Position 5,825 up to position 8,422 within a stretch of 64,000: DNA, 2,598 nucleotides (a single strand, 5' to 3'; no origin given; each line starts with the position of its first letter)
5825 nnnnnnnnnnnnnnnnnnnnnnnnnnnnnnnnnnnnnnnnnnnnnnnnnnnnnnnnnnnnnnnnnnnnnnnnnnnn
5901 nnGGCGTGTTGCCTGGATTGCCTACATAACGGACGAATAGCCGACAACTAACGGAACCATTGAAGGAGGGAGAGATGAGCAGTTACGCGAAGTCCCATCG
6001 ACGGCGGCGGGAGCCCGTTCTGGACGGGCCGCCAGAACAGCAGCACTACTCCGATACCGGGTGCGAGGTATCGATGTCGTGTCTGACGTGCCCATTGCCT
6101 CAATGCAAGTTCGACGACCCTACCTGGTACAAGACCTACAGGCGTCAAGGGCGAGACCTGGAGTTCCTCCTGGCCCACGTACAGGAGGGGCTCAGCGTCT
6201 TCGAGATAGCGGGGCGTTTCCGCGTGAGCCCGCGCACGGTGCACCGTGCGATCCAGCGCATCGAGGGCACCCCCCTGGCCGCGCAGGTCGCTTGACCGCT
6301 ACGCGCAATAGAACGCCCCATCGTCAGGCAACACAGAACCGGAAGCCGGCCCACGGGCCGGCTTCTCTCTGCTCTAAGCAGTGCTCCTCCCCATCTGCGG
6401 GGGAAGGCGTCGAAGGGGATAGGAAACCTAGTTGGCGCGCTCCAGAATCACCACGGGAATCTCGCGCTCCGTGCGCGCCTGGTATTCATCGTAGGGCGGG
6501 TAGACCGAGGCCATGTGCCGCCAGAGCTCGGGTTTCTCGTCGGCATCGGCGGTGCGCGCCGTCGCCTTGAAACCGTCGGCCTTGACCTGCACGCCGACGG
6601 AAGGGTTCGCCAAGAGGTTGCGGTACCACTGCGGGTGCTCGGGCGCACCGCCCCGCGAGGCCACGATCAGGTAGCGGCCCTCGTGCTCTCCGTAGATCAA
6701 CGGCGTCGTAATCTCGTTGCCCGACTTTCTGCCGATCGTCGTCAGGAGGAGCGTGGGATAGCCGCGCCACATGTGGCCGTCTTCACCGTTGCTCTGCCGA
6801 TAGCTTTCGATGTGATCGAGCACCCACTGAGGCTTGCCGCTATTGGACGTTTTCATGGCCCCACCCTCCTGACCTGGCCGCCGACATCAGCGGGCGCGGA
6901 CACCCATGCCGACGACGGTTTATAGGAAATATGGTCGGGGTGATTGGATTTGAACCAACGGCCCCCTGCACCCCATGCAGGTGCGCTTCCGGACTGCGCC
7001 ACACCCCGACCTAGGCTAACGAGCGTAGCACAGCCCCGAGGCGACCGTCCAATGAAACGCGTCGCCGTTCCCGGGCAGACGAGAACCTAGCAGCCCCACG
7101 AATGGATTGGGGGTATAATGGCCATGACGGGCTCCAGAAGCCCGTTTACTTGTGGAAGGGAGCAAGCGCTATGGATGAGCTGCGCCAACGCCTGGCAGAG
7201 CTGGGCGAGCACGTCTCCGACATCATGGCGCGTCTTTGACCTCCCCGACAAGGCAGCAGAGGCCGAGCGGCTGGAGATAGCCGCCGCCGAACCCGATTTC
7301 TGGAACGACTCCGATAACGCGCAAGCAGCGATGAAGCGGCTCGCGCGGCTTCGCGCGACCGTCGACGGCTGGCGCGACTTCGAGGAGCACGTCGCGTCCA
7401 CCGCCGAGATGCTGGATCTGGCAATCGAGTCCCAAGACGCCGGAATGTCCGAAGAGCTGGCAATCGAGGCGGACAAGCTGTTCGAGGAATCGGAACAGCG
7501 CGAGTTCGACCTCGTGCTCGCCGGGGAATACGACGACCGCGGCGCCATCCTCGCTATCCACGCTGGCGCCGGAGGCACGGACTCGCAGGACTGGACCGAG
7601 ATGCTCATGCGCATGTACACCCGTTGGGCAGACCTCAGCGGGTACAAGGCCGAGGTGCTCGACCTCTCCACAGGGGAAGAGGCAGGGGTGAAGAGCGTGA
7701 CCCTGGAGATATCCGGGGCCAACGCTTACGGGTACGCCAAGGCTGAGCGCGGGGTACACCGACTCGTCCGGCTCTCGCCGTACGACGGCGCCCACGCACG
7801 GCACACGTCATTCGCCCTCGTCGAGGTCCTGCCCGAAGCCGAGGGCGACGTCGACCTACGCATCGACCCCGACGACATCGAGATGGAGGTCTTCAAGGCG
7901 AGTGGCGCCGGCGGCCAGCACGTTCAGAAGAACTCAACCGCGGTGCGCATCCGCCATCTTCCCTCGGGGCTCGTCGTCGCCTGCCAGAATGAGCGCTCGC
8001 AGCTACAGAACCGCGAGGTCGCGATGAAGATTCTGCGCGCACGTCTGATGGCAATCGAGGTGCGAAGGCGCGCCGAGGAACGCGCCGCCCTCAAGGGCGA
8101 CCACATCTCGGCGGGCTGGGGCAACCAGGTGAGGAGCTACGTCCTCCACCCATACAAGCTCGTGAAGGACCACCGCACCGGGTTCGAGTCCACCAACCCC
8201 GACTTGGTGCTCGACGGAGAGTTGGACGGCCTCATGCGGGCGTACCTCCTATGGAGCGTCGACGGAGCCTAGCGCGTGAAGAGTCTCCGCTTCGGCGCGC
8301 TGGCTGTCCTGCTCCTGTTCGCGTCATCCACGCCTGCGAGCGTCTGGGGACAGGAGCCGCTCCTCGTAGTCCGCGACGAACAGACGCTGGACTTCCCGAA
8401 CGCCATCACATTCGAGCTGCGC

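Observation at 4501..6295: LexA-box promoter driving a degenerate terminase-like gene and a Cys4-HTH gene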

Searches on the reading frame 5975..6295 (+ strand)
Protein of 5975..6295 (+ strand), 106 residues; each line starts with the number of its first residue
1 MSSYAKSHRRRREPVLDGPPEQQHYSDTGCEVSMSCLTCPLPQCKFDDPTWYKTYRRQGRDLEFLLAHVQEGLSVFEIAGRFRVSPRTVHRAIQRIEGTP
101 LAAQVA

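Call 6: search_protein_families(library=pfam, proteins=[window:5975-6295:+], max_evalue=0.1)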
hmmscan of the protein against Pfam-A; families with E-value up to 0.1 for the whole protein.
window:5975-6295:+ (106 aa): 16 families
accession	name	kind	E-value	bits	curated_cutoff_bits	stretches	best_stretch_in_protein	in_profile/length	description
PF13384.12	HTH_23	-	2.4e-06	27.6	24.6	1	66-97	11-44/50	Homeodomain-like domain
PF08279.18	HTH_11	-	1.9e-05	24.9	25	1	61-98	5-41/55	HTH domain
PF08281.18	Sigma70_r4_2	-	0.00012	22.1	25.7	1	65-95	19-49/54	Sigma-70, region 4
PF13551.12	HTH_29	-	0.00021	21.7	28.1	1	66-98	5-38/64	Winged helix-turn helix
PF13542.12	HTH_Tnp_ISL3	-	0.0005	19.9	27.4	1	65-96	20-50/51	Helix-turn-helix domain of transposase family ISL3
PF13518.12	HTH_28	-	0.00064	20.2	25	1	67-97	7-37/52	Helix-turn-helix domain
PF13613.12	HTH_Tnp_4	-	0.0015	18.5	27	1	66-98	13-45/53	Helix-turn-helix of DDE superfamily endonuclease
PF13936.12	HTH_38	-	0.0018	18.4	27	1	70-95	18-43/44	Helix-turn-helix domain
PF07638.17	Sigma70_ECF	-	0.013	15.9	21.1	1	67-94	146-173/185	ECF sigma factor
PF04297.20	UPF0122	-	0.031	14.9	22.7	1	61-97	22-58/101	Putative helix-turn-helix protein, YlxM / p13 like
PF13412.12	HTH_24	-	0.032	14.2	21.9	1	71-95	16-40/48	Winged helix-turn-helix DNA-binding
PF00196.25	GerE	-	0.048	13.7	23.5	1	66-91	11-36/57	Bacterial regulatory proteins, luxR family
PF12802.13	MarR_2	-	0.05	14.2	27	1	64-97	13-45/61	MarR family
PF00165.29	HTH_AraC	-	0.058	14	26.6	0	66-100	2-37/42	Bacterial regulatory helix-turn-helix proteins, AraC family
PF13556.12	HTH_30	-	0.063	13.5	27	0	62-97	2-37/59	PucR C-terminal helix-turn-helix domain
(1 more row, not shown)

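Call 7: search_protein_families(library=phrogs, proteins=[window:5975-6295:+], max_evalue=0.1)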
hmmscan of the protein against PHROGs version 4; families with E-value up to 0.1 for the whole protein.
window:5975-6295:+ (106 aa): 7 families
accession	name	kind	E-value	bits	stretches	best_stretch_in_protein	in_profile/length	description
phrog_1368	-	transcription regulation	0.0084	16.9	1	62-102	17-57/101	transcriptional regulator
phrog_664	-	DNA, RNA and nucleotide metabolism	0.011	16.5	1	57-95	37-75/210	DNA binding protein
phrog_27555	-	transcription regulation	0.016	15.8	1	65-97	139-171/203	transcriptional regulator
phrog_3282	-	transcription regulation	0.018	16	1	60-96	51-86/158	sigma factor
phrog_18619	-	unknown function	0.05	14.1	1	52-101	69-118/181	-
phrog_836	-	transcription regulation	0.054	14.6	1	56-98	81-122/133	late transcriptional activator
phrog_11275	-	unknown function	0.085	12.8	0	62-99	226-263/338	-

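Call 8: search_protein_families(library=ncbifam, proteins=[window:5975-6295:+], max_evalue=0.1)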
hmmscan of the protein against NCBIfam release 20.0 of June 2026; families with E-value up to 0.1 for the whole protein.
window:5975-6295:+ (106 aa): 8 families
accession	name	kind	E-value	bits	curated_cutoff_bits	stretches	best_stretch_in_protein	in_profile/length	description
NF045758.2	YlxM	equivalog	0.0022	18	80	1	65-97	25-57/72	YlxM family DNA-binding protein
NF033545.0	transpos_IS630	equivalog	0.014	14.9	100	1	64-97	4-37/299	IS630 family transposase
TIGR02937.1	sigma70-ECF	superfamily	0.021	14.4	42.9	1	63-96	124-157/165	sigma-70 family RNA polymerase sigma factor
NF033577.2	transpos_IS481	equivalog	0.022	14.3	224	1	63-97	4-38/284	IS481 family transposase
NF033546.1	transpos_IS21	equivalog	0.057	12.9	160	1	68-97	4-33/294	IS21 family transposase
NF033787.1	HTH_BldC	subfamily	0.059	13.2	77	0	73-91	3-21/49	BldC family transcriptional regulator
NF007522.0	PRK10130.1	equivalog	0.059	12.4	319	1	53-99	236-283/350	HTH-type transcriptional regulator EutR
NF005385.0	PRK06930.1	subfamily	0.099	12.3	136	0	61-96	119-154/170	positive control sigma-like factor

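Call 39: find_homologous_proteins(query=window:5975-6292:+)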
Query window:5975-6292:+ (106 aa): 45 proteins with E <= 0.001 among 47 candidates.
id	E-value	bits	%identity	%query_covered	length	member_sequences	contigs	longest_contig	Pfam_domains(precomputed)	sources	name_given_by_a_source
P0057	5.6e-61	221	92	100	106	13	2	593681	PF08279.19,PF13384.13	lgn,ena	-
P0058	3.3e-46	174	74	100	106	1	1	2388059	PF08279.19,PF08281.19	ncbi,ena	-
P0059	3.7e-46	173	75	100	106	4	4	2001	-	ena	-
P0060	4.8e-45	170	71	100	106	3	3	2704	PF13384.13,PF13551.13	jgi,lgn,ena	jgi:hypothetical protein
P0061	1.1e-44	169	73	86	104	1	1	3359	PF13384.13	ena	-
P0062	2.7e-44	167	70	97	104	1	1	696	PF13384.13,PF13518.13,PF08281.19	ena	-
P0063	1.7e-43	165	73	91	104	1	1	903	PF13384.13,PF13936.13,PF13518.13,PF08281.19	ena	-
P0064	2.7e-43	164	71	97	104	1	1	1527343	PF13384.13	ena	-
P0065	3.3e-43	164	72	91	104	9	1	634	PF13384.13,PF08281.19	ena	-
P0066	3.3e-43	164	68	97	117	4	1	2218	PF13384.13,PF13936.13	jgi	jgi:hypothetical protein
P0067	3.4e-43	164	75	79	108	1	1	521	PF08281.19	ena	-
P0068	2.0e-42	161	71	92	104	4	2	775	PF13384.13,PF08281.19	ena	-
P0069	2.5e-42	161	72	81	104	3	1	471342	-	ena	-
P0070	3.6e-42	161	70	91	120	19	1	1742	-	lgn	-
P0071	4.2e-42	160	69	97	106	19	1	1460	PF13384.13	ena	-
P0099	1.0e-23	101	62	75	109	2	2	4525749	-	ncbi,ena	-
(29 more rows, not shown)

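Call 52: predict_structure(alignment_id=A2)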
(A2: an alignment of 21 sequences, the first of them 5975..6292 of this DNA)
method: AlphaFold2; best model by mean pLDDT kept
length: 106 residues; sequences in the alignment: 21
mean_pLDDT: 70.3   pTM: 0.53
mean pLDDT of the five models: 70.3, 68.4, 68.3, 67.2, 63.8
residues with pLDDT >= 90: 4; 70-90: 51; 50-70: 39; < 50: 12
segments of 3 or more residues with pLDDT < 50: 1-9
pLDDT, mean of each block of 10 residues (from residue 1): 46 53 52 64 70 81 88 90 87 80 59
secondary structure, 60 per line:
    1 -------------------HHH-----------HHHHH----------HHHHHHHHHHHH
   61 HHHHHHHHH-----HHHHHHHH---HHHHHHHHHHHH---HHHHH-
elements in order: H34-38 H49-69 H75-82 H86-97 H101-105

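Call 55: find_encoding_contigs(protein=P0099, flank=10000, max_places=2)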
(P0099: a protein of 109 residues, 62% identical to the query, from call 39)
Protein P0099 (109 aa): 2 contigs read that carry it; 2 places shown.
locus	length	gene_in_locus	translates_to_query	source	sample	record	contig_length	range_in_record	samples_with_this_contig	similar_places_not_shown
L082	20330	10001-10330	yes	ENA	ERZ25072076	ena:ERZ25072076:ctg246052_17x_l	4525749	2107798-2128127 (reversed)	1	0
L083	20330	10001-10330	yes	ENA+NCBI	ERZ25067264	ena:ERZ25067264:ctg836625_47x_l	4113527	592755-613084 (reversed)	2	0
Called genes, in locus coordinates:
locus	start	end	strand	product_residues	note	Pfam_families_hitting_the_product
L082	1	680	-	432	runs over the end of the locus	PF06245:DUF1015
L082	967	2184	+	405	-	PF01960:ArgJ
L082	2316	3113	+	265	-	PF00696:AA_kinase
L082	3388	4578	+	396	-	PF00202:Aminotran_3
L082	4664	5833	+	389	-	PF00155:Aminotran_1_2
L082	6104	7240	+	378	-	PF02771:Acyl-CoA_dh_N, PF02770:Acyl-CoA_dh_M, PF00441:Acyl-CoA_dh_1, PF08028:Acyl-CoA_dh_2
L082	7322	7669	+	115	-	PF11969:DcpS_C, PF01230:HIT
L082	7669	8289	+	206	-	PF01966:HD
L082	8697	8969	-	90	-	-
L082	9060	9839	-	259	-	PF00378:ECH_1, PF16113:ECH_2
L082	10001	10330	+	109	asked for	-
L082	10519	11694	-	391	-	PF02771:Acyl-CoA_dh_N, PF02770:Acyl-CoA_dh_M, PF00441:Acyl-CoA_dh_1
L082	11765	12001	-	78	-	PF01037:AsnC_trans_reg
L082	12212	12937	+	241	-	PF02527:GidB, PF13847:Methyltransf_31 (weak)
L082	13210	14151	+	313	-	PF01073:3Beta_HSD, PF01370:Epimerase, PF02719:Polysacc_synt_2, PF04321:RmlD_sub_bind, PF08659:KR (faint), PF13460:NAD_binding_10, PF16363:GDP_Man_Dehyd, PF07993:NAD_binding_4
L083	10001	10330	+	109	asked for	-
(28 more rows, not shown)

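Call 56: fold_search(model_id=the predicted structure, library=pdb)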
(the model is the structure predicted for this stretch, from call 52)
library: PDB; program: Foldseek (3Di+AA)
matches with E <= 10: 447; with E <= 0.001: 0
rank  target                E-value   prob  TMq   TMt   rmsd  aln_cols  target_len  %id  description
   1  4go1_A                3.1e-01  1.00  0.35  0.13   0.7        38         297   18  Crystal Structure of full length transcription repressor LsrR from E. coli. (released 2013-04-24)
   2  8x6g_H                5.0e-01  0.77  0.34  0.15   9.8        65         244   23  Cryo-EM structure of Staphylococcus aureus sigB-dependent RNAP-promoter open complex (released 2024-06-05)
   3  7bhy_A                5.4e-01  0.99  0.44  0.80   2.0        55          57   20  DNA-binding domain of DeoR in complex with the DNA operator (released 2021-11-10)
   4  8r7y_B                6.1e-01  0.99  0.41  0.14   0.8        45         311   24  Deoxyribonucleoside regulator DeoR in complex with the DNA operator (released 2024-06-19)
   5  1s7o_C                6.8e-01  0.99  0.33  0.32   0.6        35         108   28  Crystal structure of putative DNA binding protein SP_1288 from Streptococcus pygenes (released 2004-06-29)
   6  7bhy_B                7.3e-01  0.99  0.39  0.77   0.5        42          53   26  DNA-binding domain of DeoR in complex with the DNA operator (released 2021-11-10)
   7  3vep_A                8.2e-01  0.66  0.33  0.47   7.1        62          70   26  Crystal structure of SigD4 in complex with its negative regulator RsdA (released 2013-02-13)
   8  3vep_H                8.2e-01  0.66  0.33  0.47   7.1        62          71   26  Crystal structure of SigD4 in complex with its negative regulator RsdA (released 2013-02-13)
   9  9a7s_A                8.7e-01  0.30  0.33  0.14  17.2        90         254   11  Integrative model of RPSD-RPOB by crosslinking MS and deep learning (released 2024-09-18)
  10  7bhy_C                9.3e-01  0.99  0.41  0.77   0.7        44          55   25  DNA-binding domain of DeoR in complex with the DNA operator (released 2021-11-10)
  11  4go1_B                9.3e-01  0.98  0.41  0.15   0.9        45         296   16  Crystal Structure of full length transcription repressor LsrR from E. coli. (released 2013-04-24)
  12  2h27_D                9.8e-01  0.75  0.35  0.52   7.8        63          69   21  Crystal Structure of Escherichia coli SigmaE Region 4 Bound to its-35 Element DNA (released 2006-08-22)
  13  8jzt_A                1.0e+00  0.99  0.35  0.64   0.4        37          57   22  The sigF and anti-sigma factor complex (released 2024-10-16)
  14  3clo_C                1.1e+00  0.82  0.33  0.14   4.1        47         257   32  Crystal structure of putative transcriptional regulator containing a LuxR DNA binding domain (NP_811094.1) from Bacter (released 2008-04-01)
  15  2h27_A                1.1e+00  0.75  0.31  0.45   6.8        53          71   23  Crystal Structure of Escherichia coli SigmaE Region 4 Bound to its-35 Element DNA (released 2006-08-22)
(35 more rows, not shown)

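Call 80: search_protein_families(library=padloc, proteins=[window:5975-6295:+], max_evalue=0.1)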
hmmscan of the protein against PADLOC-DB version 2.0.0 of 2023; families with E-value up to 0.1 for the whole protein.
window:5975-6295:+ (106 aa): 3 families
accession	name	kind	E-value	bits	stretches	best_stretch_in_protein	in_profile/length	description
PDLC04133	mad1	-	0.013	13.7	1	73-94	6-27/60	mads_1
PDLC01848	CARF3--CARF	-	0.013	13.2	1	64-99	141-176/197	-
PDLC01457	WYL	-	0.026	12.1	1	66-97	13-43/229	"CAS-I,CAS-II,CAS-III,CAS-IV,CAS-V,CAS-VI; associated_signaling"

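Call 85: search_solved_structures(query=A2, max_evalue=1)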
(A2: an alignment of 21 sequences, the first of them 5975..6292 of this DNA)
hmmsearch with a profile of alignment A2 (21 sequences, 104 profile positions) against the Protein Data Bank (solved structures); distinct sequences matched with E-value up to 1: 14.
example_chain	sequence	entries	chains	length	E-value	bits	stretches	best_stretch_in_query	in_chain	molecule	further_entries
2lvs_A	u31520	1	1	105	0.0015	21.6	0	63-98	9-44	Putative uncharacterized protein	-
1rr7_A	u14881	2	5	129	0.021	17.9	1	60-98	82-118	Middle operon regulator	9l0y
1s7o_A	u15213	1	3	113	0.11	15.6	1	58-100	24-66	Hypothetical UPF0122 protein SPy1201/SpyM3_0842/SPs1042/spyM18_1152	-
1xsv_A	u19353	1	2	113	0.17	15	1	58-97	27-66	Hypothetical UPF0122 protein SAV1236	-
2cg4_A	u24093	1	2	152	0.18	14.9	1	54-99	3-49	REGULATORY PROTEIN ASNC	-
2l0k_A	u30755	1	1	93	0.21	14.7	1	58-94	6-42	Stage III sporulation protein D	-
4eig_B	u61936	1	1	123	0.34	14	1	50-92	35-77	CA1698 camel antibody fragment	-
2x48_A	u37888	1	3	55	0.43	13.7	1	58-94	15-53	CAG38821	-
8tfn_A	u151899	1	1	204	0.76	12.9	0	34-66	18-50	TRAV12-3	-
1kxv_C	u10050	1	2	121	0.77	12.9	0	32-86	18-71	CAMELID VHH DOMAIN CAB10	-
4x6b_A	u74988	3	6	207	0.94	12.6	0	34-66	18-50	TCR alpha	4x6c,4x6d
5c08_D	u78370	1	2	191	0.95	12.6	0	34-66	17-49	1E6 TCR Alpha Chain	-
5hyj_D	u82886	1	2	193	0.96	12.6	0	34-66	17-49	Human T-cell Receptor, Class I, Light alpha Chain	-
4wwk_A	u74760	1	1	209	0.97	12.6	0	34-66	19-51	TCR Alpha Chain-TRAV12-3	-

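Call 92: fold_search(model_id=the predicted structure, library=viral)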
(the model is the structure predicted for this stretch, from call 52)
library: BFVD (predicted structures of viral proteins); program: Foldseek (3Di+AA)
matches with E <= 10: 737; with E <= 0.001: 0
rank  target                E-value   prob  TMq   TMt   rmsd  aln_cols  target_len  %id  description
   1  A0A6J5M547            2.6e-01  0.93  0.41  0.66   7.7        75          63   17  Uncharacterized protein [uncultured Caudovirales phage]
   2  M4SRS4                2.6e-01  0.77  0.40  0.34  13.3        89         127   21  (no name in the UniProt tables at hand)
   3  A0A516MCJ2            3.3e-01  0.38  0.34  0.40  11.8        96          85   22  (no name in the UniProt tables at hand)
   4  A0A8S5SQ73            3.7e-01  0.89  0.34  0.46   8.3        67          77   22  RNA polymerase sigma factor [Phage sp. ctPjm15]
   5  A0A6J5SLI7            3.7e-01  0.41  0.32  0.34  16.1       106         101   16  RNA polymerase sigma-70 region 4 [uncultured Caudovirales phage]
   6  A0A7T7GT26            3.9e-01  0.69  0.34  0.22   8.9        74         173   24  (no name in the UniProt tables at hand)
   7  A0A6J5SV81            3.9e-01  0.63  0.35  0.19  12.4        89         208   17  RpoE DNA-directed RNA polymerase specialized sigma subunit, sigma24 homolog [uncultured Caudovirales phage]
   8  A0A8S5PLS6            3.9e-01  0.51  0.35  0.30  12.8        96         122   20  DNA-directed RNA polymerase subunit alpha [Phage sp. ct17O1]
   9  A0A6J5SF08            4.2e-01  0.85  0.33  0.22   7.5        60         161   20  RpoE DNA-directed RNA polymerase specialized sigma subunit, sigma24 homolog [uncultured Caudovirales phage]
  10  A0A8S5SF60            4.4e-01  0.99  0.33  0.56   0.7        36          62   33  ECF sigma factor [Podoviridae sp. ctZih56]
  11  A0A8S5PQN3            4.4e-01  0.38  0.34  0.35  13.9        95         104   20  Bacterial regulatory protein [Podoviridae sp. ct8dV2]
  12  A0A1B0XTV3            4.7e-01  0.69  0.34  0.17  10.8        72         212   15  (no name in the UniProt tables at hand)
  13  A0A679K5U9            5.3e-01  0.89  0.41  0.65   4.5        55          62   20  (no name in the UniProt tables at hand)
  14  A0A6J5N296            5.3e-01  0.54  0.35  0.24  14.2        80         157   20  RpoE DNA-directed RNA polymerase specialized sigma subunit, sigma24 homolog [uncultured Caudovirales phage]
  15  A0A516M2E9            5.6e-01  0.98  0.40  0.68   1.9        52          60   23  (no name in the UniProt tables at hand)
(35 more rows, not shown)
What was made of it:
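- A small sigma-4-like HTH is a poor fit for a symmetric dyad repressor site (calls 56, 92).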

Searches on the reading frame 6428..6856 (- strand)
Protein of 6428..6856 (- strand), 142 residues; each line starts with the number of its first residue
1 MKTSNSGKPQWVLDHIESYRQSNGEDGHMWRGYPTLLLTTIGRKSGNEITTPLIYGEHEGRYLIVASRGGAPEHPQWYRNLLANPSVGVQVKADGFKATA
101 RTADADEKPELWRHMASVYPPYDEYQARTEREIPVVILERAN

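Call 6: search_protein_families(library=pfam, proteins=[window:6428-6856:-], max_evalue=0.1)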
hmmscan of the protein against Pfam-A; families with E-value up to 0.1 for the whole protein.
window:6428-6856:- (142 aa): 3 families
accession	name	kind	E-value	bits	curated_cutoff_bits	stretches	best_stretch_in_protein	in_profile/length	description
PF04075.20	F420H2_quin_red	-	4.1e-49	166.4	22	1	14-139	4-129/130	F420H(2)-dependent quinone reductase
PF01243.27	PNPOx_N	-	0.05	14.4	28.1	1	34-120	13-94/120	Pyridoxamine 5'-phosphate oxidase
PF02285.20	COX8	-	0.076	13.4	24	0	11-21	32-42/43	Cytochrome oxidase c subunit VIII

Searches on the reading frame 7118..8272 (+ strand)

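Call 6: search_protein_families(library=pfam, proteins=[window:7118-8272:+], max_evalue=0.1)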
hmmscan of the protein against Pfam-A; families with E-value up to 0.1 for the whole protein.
window:7118-8272:+ (384 aa): 2 families
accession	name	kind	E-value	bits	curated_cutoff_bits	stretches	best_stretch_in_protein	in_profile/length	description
PF03462.23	PCRF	-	6e-51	173.5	24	1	47-235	3-194/194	PCRF domain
PF00472.26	RF-1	-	2.3e-37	127.9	35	1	245-353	3-116/116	RF-1 domain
